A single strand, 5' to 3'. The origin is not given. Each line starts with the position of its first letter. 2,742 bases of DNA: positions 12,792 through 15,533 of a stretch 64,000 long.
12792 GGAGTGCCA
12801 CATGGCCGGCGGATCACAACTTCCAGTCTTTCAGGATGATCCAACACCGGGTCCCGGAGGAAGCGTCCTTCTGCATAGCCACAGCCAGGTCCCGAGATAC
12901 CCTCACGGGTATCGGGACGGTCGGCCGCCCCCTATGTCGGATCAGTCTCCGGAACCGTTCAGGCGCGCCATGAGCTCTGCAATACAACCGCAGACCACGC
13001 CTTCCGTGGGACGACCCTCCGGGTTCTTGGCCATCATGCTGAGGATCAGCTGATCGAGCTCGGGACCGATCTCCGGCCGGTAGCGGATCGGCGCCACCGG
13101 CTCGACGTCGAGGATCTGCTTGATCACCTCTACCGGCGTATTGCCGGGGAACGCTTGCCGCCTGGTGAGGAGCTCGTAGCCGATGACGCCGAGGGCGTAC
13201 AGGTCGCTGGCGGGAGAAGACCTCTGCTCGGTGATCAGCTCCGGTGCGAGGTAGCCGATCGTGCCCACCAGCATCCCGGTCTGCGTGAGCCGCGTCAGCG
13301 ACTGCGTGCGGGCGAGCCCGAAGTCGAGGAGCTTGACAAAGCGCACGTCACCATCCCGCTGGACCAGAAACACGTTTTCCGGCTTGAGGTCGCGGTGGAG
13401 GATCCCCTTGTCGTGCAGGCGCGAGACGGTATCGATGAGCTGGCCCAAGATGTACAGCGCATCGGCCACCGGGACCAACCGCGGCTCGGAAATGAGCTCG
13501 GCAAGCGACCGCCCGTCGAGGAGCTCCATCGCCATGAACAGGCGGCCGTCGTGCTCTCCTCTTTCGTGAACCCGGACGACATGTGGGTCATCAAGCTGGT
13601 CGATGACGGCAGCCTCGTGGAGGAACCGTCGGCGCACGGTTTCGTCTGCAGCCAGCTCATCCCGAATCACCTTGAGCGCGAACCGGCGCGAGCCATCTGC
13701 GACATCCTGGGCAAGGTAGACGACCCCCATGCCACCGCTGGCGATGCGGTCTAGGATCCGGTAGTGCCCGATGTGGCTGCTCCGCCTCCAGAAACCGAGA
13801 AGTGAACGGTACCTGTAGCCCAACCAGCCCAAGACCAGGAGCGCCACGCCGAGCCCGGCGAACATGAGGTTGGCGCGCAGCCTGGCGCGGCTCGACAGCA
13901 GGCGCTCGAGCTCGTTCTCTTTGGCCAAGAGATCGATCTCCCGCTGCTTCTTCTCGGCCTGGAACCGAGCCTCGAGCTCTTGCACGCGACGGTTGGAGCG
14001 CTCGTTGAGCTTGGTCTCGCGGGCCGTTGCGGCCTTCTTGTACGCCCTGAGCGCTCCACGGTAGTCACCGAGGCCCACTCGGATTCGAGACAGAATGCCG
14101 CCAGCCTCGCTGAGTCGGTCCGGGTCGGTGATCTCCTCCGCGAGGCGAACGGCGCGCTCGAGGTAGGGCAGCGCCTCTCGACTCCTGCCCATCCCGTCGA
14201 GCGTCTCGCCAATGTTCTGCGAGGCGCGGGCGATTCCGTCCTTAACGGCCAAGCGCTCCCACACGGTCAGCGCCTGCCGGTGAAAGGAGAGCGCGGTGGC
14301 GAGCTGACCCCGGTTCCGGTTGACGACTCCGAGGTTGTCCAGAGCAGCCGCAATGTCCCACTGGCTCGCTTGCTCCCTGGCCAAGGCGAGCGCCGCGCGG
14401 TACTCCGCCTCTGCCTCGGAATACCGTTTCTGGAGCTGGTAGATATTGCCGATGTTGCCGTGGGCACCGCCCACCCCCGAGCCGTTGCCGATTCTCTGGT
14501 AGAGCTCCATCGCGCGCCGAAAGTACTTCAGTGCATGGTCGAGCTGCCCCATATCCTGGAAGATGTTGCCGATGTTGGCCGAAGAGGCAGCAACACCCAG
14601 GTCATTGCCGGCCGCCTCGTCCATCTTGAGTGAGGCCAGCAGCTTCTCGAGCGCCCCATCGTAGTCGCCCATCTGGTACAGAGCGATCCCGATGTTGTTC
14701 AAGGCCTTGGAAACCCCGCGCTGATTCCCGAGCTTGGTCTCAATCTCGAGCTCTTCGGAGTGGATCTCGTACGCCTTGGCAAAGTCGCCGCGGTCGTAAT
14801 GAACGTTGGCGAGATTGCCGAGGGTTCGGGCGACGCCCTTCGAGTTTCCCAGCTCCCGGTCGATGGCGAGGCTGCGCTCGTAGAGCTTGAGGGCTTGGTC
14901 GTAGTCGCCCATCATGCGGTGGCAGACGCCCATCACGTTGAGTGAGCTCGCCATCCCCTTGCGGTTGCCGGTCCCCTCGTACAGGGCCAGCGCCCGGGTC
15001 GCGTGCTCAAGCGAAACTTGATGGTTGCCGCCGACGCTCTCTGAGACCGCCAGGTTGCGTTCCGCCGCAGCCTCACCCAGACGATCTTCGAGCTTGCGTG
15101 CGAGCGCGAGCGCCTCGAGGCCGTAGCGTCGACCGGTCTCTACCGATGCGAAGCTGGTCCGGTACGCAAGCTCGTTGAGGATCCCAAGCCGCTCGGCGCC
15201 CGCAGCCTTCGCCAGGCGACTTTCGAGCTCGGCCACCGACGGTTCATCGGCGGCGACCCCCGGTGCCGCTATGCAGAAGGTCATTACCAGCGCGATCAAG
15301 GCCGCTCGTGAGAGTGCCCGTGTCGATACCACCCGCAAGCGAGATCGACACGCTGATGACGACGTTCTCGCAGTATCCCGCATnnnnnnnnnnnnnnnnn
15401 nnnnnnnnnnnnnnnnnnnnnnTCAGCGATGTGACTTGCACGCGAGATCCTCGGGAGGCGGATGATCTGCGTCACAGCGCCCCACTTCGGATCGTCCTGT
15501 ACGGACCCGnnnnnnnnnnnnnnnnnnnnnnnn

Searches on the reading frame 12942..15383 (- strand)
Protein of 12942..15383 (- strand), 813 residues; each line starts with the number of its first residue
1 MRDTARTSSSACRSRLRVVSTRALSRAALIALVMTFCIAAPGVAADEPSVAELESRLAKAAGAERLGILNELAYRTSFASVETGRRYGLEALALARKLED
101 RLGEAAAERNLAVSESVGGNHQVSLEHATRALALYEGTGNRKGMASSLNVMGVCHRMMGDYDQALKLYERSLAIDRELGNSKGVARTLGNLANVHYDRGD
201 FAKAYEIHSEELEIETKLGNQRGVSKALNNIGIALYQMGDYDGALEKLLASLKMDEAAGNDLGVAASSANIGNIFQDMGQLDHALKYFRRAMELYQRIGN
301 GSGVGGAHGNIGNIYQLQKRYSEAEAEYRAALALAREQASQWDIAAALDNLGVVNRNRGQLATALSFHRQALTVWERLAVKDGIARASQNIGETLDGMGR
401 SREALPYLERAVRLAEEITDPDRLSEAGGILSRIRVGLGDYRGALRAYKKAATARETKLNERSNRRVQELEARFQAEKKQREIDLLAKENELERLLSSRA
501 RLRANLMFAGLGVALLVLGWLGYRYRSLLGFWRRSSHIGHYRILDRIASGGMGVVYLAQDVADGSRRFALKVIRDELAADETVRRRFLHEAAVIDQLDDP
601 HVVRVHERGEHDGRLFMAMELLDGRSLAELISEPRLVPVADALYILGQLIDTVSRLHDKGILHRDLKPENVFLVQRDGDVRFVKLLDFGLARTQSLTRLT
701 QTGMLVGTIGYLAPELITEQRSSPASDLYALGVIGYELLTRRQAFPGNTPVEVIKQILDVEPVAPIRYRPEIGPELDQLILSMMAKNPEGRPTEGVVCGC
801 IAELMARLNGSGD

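Call 54: search_protein_families(library=pfam, proteins=[window:12942-15383:-], max_evalue=0.00001)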
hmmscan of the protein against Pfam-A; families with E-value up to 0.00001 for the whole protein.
window:12942-15383:- (813 aa): 16 families
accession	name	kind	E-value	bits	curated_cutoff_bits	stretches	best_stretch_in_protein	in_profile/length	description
PF13424.12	TPR_12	-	5.4e-56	187.2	30.1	4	105-177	3-77/77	Tetratricopeptide repeat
PF00069.31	Pkinase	-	2e-46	159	31.7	1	541-793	1-253/263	Protein kinase domain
PF00515.34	TPR_1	-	1.2e-37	126.6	27.8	1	146-176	2-32/34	Tetratricopeptide repeat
PF13374.12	TPR_10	-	3.7e-35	119.4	27.5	1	345-378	2-35/42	Tetratricopeptide repeat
PF07719.23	TPR_2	-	6.5e-33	110.5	27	0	147-176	3-32/34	Tetratricopeptide repeat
PF07714.23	PK_Tyr_Ser-Thr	-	1.6e-29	103.5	23.1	1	544-793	4-250/258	Protein tyrosine and serine/threonine kinase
PF13176.12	TPR_7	-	1.5e-24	84.3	27.9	0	148-179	2-33/36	Tetratricopeptide repeat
PF13181.12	TPR_8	-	1.4e-22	78.3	25.7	0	269-295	5-31/34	Tetratricopeptide repeat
PF17874.7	TPR_MalT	-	8.3e-18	65.2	45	2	118-296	14-192/336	MalT-like TPR region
PF24885.1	TPR_NPHP3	-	1.4e-15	57.7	100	0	259-377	93-215/239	Nephrocystin-3 TPR domain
PF13414.12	TPR_11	-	1.9e-09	37.5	26.8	0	234-256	3-25/42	TPR repeat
PF13428.12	TPR_14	-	4.6e-09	36.5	23.5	0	153-175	9-31/44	Tetratricopeptide repeat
PF14559.12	TPR_19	-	1.2e-07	32.4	25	0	157-207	3-47/68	Tetratricopeptide repeat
PF13432.12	TPR_16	-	7.6e-07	29.9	32.7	0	272-336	4-62/65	Tetratricopeptide repeat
PF14938.12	SNAP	-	1.8e-06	28.1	25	0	203-329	53-179/282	Soluble NSF attachment protein, SNAP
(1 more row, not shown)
